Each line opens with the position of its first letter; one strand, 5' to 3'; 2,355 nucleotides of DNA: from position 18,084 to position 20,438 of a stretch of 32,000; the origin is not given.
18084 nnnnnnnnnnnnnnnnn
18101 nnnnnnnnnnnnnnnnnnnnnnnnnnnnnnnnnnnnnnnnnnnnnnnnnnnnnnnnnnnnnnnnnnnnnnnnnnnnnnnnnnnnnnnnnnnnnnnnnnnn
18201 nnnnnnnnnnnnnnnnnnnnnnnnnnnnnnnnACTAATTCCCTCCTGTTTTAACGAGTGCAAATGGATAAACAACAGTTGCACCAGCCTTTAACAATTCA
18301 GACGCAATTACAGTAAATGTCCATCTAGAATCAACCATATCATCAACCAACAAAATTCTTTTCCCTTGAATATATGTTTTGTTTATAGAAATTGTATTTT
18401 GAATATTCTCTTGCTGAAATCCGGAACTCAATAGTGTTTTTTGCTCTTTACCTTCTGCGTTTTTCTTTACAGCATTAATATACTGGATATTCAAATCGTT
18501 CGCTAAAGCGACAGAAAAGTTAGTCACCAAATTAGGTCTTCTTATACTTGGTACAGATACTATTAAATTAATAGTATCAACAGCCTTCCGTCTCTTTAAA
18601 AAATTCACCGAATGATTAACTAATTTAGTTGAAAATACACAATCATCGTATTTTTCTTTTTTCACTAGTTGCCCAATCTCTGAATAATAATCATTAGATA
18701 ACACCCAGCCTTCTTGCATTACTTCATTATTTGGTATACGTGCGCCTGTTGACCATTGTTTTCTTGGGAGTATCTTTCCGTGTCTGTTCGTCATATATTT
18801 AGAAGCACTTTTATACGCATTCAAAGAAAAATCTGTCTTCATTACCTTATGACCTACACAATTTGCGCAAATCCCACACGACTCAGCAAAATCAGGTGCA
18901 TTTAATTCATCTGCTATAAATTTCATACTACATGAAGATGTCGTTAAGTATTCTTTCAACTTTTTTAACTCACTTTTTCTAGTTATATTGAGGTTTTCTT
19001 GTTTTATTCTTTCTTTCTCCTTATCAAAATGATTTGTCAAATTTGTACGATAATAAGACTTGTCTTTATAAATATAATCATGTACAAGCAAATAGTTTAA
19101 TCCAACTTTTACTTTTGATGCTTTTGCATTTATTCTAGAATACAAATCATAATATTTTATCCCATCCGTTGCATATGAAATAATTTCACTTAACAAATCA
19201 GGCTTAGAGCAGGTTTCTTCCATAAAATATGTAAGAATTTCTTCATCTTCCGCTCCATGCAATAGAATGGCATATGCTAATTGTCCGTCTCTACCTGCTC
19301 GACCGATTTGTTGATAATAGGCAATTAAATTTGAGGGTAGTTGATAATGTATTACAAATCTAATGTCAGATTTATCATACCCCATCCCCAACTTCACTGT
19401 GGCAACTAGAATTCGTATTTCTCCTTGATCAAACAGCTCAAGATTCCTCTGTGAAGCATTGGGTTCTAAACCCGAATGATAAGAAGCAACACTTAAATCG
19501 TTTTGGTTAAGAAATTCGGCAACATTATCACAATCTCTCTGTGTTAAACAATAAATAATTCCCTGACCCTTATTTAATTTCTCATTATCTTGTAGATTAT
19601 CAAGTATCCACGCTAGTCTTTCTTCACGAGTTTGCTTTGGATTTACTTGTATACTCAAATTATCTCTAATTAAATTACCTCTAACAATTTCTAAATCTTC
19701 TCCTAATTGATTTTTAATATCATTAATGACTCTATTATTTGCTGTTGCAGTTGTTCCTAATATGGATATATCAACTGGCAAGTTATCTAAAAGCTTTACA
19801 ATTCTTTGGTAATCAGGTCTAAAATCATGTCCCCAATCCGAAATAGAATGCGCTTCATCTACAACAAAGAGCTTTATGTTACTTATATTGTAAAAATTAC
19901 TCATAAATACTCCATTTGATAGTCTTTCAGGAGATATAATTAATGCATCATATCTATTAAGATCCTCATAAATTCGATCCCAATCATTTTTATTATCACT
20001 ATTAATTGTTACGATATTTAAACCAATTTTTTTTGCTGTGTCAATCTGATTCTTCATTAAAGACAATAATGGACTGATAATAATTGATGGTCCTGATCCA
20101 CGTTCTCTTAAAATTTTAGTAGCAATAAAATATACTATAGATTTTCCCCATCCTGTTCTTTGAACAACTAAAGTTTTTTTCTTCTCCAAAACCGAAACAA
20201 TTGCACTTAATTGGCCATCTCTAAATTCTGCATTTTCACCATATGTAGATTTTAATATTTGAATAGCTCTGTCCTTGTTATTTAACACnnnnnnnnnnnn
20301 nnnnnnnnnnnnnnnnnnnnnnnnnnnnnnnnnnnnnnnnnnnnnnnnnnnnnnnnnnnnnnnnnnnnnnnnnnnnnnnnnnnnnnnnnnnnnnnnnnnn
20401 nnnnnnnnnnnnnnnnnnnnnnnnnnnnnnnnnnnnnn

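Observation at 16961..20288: RecQ helicase fused to a ComF-type PRTase domain, translationally coupled to a DprA/SLOG-like protein: a competence-machinery look-alike in an accessory context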

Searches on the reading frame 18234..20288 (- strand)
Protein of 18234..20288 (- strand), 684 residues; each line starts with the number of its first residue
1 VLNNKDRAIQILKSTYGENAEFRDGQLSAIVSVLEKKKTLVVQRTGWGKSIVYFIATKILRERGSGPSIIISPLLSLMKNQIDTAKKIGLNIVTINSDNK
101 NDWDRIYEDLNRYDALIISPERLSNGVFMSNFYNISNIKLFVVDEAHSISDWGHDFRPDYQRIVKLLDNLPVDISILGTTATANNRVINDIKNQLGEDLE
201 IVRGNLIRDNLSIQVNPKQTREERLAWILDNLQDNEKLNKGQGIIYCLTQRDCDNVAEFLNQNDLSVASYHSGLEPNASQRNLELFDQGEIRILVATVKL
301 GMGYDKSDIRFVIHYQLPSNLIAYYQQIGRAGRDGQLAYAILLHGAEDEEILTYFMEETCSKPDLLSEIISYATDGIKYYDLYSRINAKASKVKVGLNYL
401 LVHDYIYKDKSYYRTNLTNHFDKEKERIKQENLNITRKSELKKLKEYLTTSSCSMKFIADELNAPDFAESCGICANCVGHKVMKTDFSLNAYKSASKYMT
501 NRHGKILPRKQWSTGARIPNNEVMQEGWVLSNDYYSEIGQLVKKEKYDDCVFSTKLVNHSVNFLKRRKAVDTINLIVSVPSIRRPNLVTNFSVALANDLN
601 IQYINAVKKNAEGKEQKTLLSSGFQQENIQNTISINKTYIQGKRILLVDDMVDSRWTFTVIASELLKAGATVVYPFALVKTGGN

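Call 3: search_protein_families(library=pfam, proteins=[window:18234-20288:-], max_evalue=0.1)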
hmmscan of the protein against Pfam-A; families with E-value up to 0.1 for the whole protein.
window:18234-20288:- (684 aa): 6 families
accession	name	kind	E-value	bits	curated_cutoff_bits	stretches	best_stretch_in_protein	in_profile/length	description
PF00270.35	DEAD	-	4.1e-26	92.1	26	1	25-190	3-166/167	DEAD/DEAH box helicase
PF00271.37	Helicase_C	-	8e-22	78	23.5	1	229-335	7-110/110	Helicase conserved C-terminal domain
PF04851.21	ResIII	-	1.3e-09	38.6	22.5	1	21-183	3-162/164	Type III restriction enzyme, res subunit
PF00156.33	Pribosyltran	-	8.1e-05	22.4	26.3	1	598-673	52-118/158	Phosphoribosyl transferase domain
PF16124.10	RecQ_Zn_bind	-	0.029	15.5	25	1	431-477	18-65/66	RecQ zinc-binding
PF06862.17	Utp25_C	-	0.038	14.1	32.8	1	227-327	35-135/190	Utp25, C-terminal domain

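Call 4: search_protein_families(library=padloc, proteins=[window:18234-20288:-], max_evalue=0.1)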
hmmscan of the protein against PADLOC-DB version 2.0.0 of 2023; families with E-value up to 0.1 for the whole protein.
window:18234-20288:- (684 aa): 40 families (the best 25 are shown)
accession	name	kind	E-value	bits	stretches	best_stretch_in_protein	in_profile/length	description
PDLC03928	PsyrT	-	3.2e-223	740.9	1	3-682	3-685/689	-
PDLC02864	DpdF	-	2.4e-89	298.7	1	4-358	6-352/610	DpdF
PDLC02861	DpdF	-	2.7e-83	278.3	1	2-361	10-360/611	DpdF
PDLC02870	DpdF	-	4.1e-79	264.5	1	10-490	3-478/534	DpdF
PDLC02865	DpdF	-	1.3e-52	176.7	1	11-485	750-1218/1499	DpdF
PDLC02855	DpdF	-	7.1e-38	128.4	1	25-343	143-478/825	DpdF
PDLC01089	C3a193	-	4.2e-37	126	1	40-338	271-586/983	poss. alt. Cas3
PDLC02859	DpdF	-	5e-37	125.5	1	21-370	100-455/545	DpdF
PDLC02868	DpdF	-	1.3e-31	107.2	2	20-196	337-518/1078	DpdF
PDLC02872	DpdF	-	7.5e-30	102.1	1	23-352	159-513/859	DpdF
PDLC02863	DpdF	-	7.4e-27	92.3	1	239-348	49-158/488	DpdF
PDLC02867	DpdF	-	1.5e-24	84.3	1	117-350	244-484/855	DpdF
PDLC02857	DpdF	-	6.7e-21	72.1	1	138-351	310-545/911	DpdF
PDLC02858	DpdF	-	2.4e-20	70.6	1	18-345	148-475/504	DpdF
PDLC02862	DpdF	-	1.4e-19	67.5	1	37-346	136-467/811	DpdF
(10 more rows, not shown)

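Call 5: search_protein_families(library=ncbifam, proteins=[window:18234-20288:-], max_evalue=0.1)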
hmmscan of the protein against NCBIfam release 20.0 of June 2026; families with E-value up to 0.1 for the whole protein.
window:18234-20288:- (684 aa): 52 families (the best 25 are shown)
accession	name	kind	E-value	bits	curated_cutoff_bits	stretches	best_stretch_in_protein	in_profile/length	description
TIGR01389.1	recQ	equivalog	3.2e-94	316.5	640.2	2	10-362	3-346/591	DNA helicase RecQ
TIGR00614.1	recQ_fam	subfamily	2.6e-84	283.7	219.8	1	10-359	1-345/470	RecQ family ATP-dependent DNA helicase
NF008279.0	PRK11057.1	equivalog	8.8e-70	235.8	1015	1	2-359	7-355/608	ATP-dependent DNA helicase RecQ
NF041063.1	DpdF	equivalog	1.8e-46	159.2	550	1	25-351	144-489/813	protein DpdF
NF008744.0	PRK11776.1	equivalog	1.1e-18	67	524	1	119-354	130-356/460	ATP-dependent RNA helicase DbpA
NF053631.1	RNA_helic_CshA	equivalog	3.6e-18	65.7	646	1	25-351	25-348/434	degradosome RNA helicase CshA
NF008394.0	PRK11192.1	equivalog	1.3e-17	63.8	507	1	26-353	30-360/441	ATP-dependent RNA helicase SrmB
NF007882.0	PRK10590.1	equivalog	2.4e-16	59.7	743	1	114-352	127-357/456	ATP-dependent RNA helicase RhlE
NF053711.1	RNA_heli_RhlE1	exception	3.1e-16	59.2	750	1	114-353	126-357/434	RNA helicase RhlE1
NF002340.1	PRK01297.1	equivalog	5.7e-16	58.3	564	1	64-349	75-358/372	ATP-dependent RNA helicase RhlB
NF053710.1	RNA_heli_RhlE2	exception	2.7e-14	52.5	925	1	114-353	131-362/635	RNA helicase RhlE2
NF053636.1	DDHlcsCsdAPsy1082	equivalog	2.9e-14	52.5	890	1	29-349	33-352/512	DEAD/DEAH box helicase CsdA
NF003419.0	PRK04837.1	equivalog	7.9e-13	47.9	588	1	113-343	135-359/424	ATP-dependent RNA helicase RhlB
NF010337.0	PRK13766.1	equivalog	4e-11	41.7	610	2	21-148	16-143/781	Hef nuclease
TIGR03817.1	DECH_helic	hypoth_equivalog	5.3e-11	41.5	874.1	1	264-357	303-394/742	helicase/secretion neighborhood putative DEAH-box helicase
TIGR00201.1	comF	subfamily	1.7e-08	34.7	233.55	1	521-680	28-190/190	ComF family protein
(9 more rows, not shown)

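Call 31: search_dna_similar(query=window:18234-20288:-, collection=plasmids, mode=protein, max_rows=25)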
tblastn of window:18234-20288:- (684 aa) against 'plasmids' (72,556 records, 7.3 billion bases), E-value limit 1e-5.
Records with a match: 444; places in all: 577; records where one place covers at least 80% of the query: 12.
Best place of each record, by identity: <60% 444.
By first word of the organism name: Sinorhizobium 66; Thermus 20; Escherichia 17; Rhizobium 16; Paraburkholderia 15; Vibrio 14; Azospirillum 14; Pseudoalteromonas 13; Klebsiella 10; Burkholderia 9; and 117 more.
By predicted mobility (MOB-suite, as given by PLSDB): non-mobilizable 322; mobilizable 99; conjugative 23.
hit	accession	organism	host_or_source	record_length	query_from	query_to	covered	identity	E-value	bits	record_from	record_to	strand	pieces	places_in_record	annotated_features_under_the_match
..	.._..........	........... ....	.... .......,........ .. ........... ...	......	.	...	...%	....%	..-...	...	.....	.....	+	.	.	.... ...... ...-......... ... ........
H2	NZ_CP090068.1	Acinetobacter sp. SH20PTE14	pig manure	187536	2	682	100%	39.1%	5e-133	440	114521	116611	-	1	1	RecQ family ATP-dependent DNA helicase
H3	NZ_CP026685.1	Nostoc sp. 'Peltigera membranacea cyanobiont' N6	Lichen thallus,Peltigera membranacea ...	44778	19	678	96%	40.3%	3e-134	443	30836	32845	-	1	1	RecQ family ATP-dependent DNA helicase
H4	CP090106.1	Sinorhizobium meliloti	Medicago,Cell culture,Plant nodule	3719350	4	682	99%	38.5%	3e-122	409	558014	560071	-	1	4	RecQ family ATP-dependent DNA helicase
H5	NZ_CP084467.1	Halomicrobium salinisoli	cell culture,gobi saline soil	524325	4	680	99%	38.1%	4e-122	408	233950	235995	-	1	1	RecQ family ATP-dependent DNA helicase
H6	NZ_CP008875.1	Halanaeroarchaeum sulfurireducens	-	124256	3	680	99%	37.6%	8e-122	407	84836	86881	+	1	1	RecQ family ATP-dependent DNA helicase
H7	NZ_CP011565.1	Halanaeroarchaeum sulfurireducens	-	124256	3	680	99%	37.6%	9e-122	407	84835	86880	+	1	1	RecQ family ATP-dependent DNA helicase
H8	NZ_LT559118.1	Nonomuraea gerenzanensis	-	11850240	5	681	99%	35.9%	9e-110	372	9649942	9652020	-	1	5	none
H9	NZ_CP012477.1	Arthrobacter sp. ERGS1:01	single,stream water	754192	4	682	99%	33.3%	3e-103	353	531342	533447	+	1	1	RecQ family ATP-dependent DNA helicase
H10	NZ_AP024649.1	Arthrobacter sp. StoSoilB13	-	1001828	4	675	98%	33.3%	1e-101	348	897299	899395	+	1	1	none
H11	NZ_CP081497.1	Streptomyces sp. BHT-5-2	whole organism,plant soil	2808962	19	678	96%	33.2%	6e-98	338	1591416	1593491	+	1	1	none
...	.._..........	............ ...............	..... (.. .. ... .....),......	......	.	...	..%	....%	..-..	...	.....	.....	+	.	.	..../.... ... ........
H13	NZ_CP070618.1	Rhodococcus pseudokoreensis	cell culture,rhizosphere of apple ...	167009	5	478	69%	37.6%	1e-80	287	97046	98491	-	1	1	none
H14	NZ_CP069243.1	Rhodococcus sp. USK13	cell culture,Sand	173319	5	478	69%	37.5%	3e-78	280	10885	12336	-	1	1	none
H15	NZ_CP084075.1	Fusobacterium vincentii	-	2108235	5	496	72%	33.1%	5e-52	202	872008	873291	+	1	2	none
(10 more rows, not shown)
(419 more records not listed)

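Call 32: get_annotated_region(hit=H1, flank=4000)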
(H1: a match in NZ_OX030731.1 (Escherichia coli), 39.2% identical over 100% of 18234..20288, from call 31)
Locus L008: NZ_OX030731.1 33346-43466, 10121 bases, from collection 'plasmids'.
description: Escherichia coli isolate 68 plasmid P3, complete sequence
organism: Escherichia coli (NCBI taxid 562)
taxonomy: Bacteria; Pseudomonadota; Gammaproteobacteria; Enterobacterales; Enterobacteriaceae; Escherichia; Escherichia coli
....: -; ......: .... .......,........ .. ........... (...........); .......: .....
typing (MOB-suite, as given by PLSDB): conjugative; replicon IncFIA,IncFIC; relaxase MOBF; mating-pair formation MPF_F
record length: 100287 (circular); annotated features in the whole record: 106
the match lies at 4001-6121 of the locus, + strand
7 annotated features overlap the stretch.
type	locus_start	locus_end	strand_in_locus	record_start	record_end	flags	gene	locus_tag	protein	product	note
CDS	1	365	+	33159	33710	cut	-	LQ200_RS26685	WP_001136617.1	hypothetical protein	-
CDS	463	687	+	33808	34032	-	-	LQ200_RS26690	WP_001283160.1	helix-turn-helix domain-containing protein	-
CDS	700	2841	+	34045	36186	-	-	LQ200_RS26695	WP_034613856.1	N-6 DNA methylase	GO:0006306 - DNA methylation [Evidence IEA]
CDS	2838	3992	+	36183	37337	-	-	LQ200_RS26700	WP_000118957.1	restriction endonuclease subunit S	GO:0006304 - DNA modification [Evidence IEA]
CDS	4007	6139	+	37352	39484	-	-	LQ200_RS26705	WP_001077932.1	RecQ family ATP-dependent DNA helicase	GO:0006310 - DNA recombination [Evidence IEA]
CDS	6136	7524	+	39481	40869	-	-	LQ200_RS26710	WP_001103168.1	DNA-processing protein DprA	GO:0009294 - DNA-mediated transformation [Evidence IEA]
CDS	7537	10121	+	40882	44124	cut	-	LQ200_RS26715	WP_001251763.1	type I restriction endonuclease subunit R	-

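Call 33: get_annotated_region(hit=H3, flank=4000)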
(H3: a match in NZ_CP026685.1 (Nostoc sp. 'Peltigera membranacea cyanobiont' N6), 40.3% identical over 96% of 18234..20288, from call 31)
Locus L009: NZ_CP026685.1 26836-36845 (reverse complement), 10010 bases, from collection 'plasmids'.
description: Nostoc sp. 'Peltigera membranacea cyanobiont' N6 plasmid pNPM3, complete sequence
organism: Nostoc sp. 'Peltigera membranacea cyanobiont' N6 (NCBI taxid 1261031)
taxonomy: Bacteria; Cyanobacteriota; Cyanophyceae; Nostocales; Nostocaceae; Nostoc; Nostoc sp. 'Peltigera membranacea cyanobiont' N6
host: -; source: Lichen thallus,Peltigera membranacea thallus; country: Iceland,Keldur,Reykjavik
typing (MOB-suite, as given by PLSDB): non-mobilizable
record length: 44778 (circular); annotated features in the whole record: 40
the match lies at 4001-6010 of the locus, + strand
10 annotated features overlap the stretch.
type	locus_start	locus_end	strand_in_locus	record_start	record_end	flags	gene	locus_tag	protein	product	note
CDS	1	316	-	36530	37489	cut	-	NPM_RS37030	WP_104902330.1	hypothetical protein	-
CDS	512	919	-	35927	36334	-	-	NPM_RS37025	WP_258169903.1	reverse transcriptase N-terminal domain-containing protein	-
CDS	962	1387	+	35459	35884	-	-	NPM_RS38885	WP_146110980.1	hypothetical protein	-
CDS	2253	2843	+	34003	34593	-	-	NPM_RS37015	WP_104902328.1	ParA family protein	-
CDS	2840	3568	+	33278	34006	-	-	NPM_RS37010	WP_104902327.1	ParB N-terminal domain-containing protein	-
CDS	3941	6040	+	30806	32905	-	-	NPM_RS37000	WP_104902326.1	RecQ family ATP-dependent DNA helicase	GO:0006310 - DNA recombination [Evidence IEA]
CDS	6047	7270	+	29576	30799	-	-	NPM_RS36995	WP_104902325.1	DNA-processing protein DprA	GO:0030420 - establishment of competence for transformation [Evidence IEA]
CDS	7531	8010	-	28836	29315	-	-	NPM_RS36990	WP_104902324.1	hypothetical protein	-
CDS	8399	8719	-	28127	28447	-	-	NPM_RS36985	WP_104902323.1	hypothetical protein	-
CDS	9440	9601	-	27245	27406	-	-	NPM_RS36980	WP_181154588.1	hypothetical protein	-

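Call 34: get_annotated_region(hit=H5, flank=4000)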
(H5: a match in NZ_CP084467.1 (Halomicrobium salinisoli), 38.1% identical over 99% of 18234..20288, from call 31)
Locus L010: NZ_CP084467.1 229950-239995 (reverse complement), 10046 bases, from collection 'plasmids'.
description: Halomicrobium salinisoli strain TH30 plasmid unnamed1, complete sequence
organism: Halomicrobium salinisoli (NCBI taxid 2878391)
taxonomy: Archaea; Euryarchaeota; Halobacteria; Halobacteriales; Haloarculaceae; Halomicrobium; Halomicrobium salinisoli
host: -; source: cell culture,gobi saline soil; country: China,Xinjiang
typing (MOB-suite, as given by PLSDB): non-mobilizable
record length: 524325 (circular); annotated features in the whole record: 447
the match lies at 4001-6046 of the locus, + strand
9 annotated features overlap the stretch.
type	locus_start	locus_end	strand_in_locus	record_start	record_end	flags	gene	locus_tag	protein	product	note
CDS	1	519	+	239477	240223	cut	-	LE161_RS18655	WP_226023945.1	YqcI/YcgG family protein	-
CDS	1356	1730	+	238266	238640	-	-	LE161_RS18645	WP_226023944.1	hypothetical protein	-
CDS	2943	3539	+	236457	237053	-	-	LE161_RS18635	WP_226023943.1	hypothetical protein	-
CDS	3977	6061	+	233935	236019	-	-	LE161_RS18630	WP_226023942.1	RecQ family ATP-dependent DNA helicase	GO:0006310 - DNA recombination [Evidence IEA]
CDS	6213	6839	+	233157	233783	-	-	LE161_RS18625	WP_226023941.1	DUF6735 family protein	-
CDS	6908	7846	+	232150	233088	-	-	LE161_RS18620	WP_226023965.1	transcription initiation factor IIB family protein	-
CDS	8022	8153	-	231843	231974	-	-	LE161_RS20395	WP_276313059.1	hypothetical protein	-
CDS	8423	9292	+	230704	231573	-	-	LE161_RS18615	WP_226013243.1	hypothetical protein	-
CDS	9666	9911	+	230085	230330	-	-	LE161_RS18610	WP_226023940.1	type II toxin-antitoxin system HicB family antitoxin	-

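Call 35: search_protein_families(library=padloc, proteins=[L008:6136-7524:+, L009:6047-7270:+], max_evalue=0.01)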
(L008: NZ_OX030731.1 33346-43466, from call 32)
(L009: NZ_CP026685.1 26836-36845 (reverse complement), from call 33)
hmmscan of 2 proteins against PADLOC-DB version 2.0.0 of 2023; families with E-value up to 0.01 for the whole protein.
L008:6136-7524:+ (462 aa): 3 families
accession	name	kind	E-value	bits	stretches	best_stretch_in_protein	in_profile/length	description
PDLC03927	PsyrA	-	6.1e-174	576.8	1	19-459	3-397/398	-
PDLC03961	ShosA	-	2.7e-28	97.1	1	100-282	69-252/303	-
PDLC02997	ShosA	-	2.8e-09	34.7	1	103-273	88-258/327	-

L009:6047-7270:+ (407 aa): 3 families
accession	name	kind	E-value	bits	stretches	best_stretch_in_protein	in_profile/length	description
PDLC03927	PsyrA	-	1.2e-141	470.4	1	6-397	3-396/398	-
PDLC03961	ShosA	-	2.8e-23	80.7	1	87-277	69-259/303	-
PDLC02997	ShosA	-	4.2e-05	21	1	89-258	87-256/327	-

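Call 36: search_protein_families(library=pfam, proteins=[L008:6136-7524:+, L009:6047-7270:+], max_evalue=0.01)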
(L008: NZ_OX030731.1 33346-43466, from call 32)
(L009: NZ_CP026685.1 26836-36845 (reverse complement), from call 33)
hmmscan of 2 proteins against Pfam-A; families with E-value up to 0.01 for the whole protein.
L008:6136-7524:+ (462 aa): 2 families
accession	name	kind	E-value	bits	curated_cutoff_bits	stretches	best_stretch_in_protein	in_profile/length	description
PF02481.21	DNA_processg_A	-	9e-43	146.4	29.6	1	105-306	2-207/212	DNA recombination-mediator protein A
PF18306.6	LDcluster4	-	7.2e-09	35.9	26.3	1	151-250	5-87/151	SLOG cluster4 family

L009:6047-7270:+ (407 aa): 2 families
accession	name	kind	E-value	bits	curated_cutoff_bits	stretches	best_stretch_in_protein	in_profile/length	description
PF02481.21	DNA_processg_A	-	1.3e-34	119.7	29.6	1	93-297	3-209/212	DNA recombination-mediator protein A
PF18306.6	LDcluster4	-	3.2e-07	30.5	26.3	1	138-250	5-100/151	SLOG cluster4 family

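Call 42: find_related_loci(query=A3, collection=genome_contigs, flank=5000)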
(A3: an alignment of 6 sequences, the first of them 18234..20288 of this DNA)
Query A3 (684 aa) in genome_contigs; peptide patterns used: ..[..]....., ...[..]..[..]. (x = any residue, [..] = any of these).
600 stretches matched a pattern (row limit reached: there are more); 599 encode a relative of the query (tblastn E <= 1e-3); the best 80 are kept; 80 distinct loci.
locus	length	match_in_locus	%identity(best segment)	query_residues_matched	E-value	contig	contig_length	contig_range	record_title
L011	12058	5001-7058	42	8-684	1e-161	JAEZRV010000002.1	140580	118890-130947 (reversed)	MAG: Bacillota bacterium isolate OH_PDB_205 k127_417809, whole genome shotgun sequence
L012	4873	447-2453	42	6-681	4e-159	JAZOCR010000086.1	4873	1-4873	MAG: Eubacteriales bacterium isolate T1900044755_TS20190421.MAGScoT_cleanbin_000034 SGB_2270_k141_520100, whole genome s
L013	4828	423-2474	40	5-681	4e-157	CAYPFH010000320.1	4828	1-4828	MAG TPA_asm: uncultured Desulfobacterales bacterium isolate SRP141376_co4_188 genome assembly, contig: NODE_28637_length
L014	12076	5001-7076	39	6-678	1e-151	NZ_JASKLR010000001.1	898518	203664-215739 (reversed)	Sinorhizobium sp. 8-89 scaffold_0, whole genome shotgun sequence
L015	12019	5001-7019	40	6-679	3e-149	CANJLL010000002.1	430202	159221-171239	MAG: Chloroflexi bacterium isolate RH-23may17-645 genome assembly, contig: RH-23may17-C38, whole genome shotgun sequence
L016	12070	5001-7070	40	2-682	9e-149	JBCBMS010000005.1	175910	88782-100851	MAG: Chloroflexota bacterium isolate J06630_15 NODE_5_length_175910_cov_20.212429, whole genome shotgun sequence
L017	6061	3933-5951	38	7-680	1e-147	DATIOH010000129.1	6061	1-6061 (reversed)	MAG TPA_asm: Nocardioidaceae bacterium isolate SMAG_U15818 k141_178989, whole genome shotgun sequence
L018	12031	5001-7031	38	8-684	3e-146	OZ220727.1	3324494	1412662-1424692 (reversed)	MAG: Acidimicrobiales bacterium isolate 4f57d8d1-ca55-459d-b062-bfd716ad4e26 genome assembly, chromosome: 1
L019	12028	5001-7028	38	18-679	1e-144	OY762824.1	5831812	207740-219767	MAG: Pseudomonadales bacterium isolate c7712431-7163-4da6-abf8-36335a373d69 genome assembly, chromosome: 1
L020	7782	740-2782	38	1-681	1e-144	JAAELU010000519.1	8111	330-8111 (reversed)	MAG: bacterium isolate Bpl_13 BplG_CONTIG4679914, whole genome shotgun sequence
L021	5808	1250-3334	39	5-681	4e-145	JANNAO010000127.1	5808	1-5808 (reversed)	MAG: Verrucomicrobiota bacterium isolate OTE_78_metabat_453 OTE_78_k141_1321418, whole genome shotgun sequence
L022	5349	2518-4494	37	19-680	1e-144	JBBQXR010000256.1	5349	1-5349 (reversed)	MAG: Acidimicrobiia bacterium isolate Co_metawrap_2124 Cmw_2124_k141_18999834_length_5349_cov_5.0000, whole genome shotg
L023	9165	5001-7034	37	5-678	5e-142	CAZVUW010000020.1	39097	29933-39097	MAG TPA_asm: uncultured Actinomycetota bacterium isolate SRP268622_co1_52 genome assembly, contig: NODE_1934_length_3909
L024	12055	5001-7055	37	4-682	1e-141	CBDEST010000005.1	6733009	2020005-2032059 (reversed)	MAG: Bryobacterales bacterium isolate 43e8cf1b-7c08-4a57-bc5e-d388cc7a59f2 genome assembly, contig: contig_5, whole geno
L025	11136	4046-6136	37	4-684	2e-141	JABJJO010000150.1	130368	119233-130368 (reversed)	MAG: Planctomycetaceae bacterium isolate SI074_bin7 k141_211335, whole genome shotgun sequence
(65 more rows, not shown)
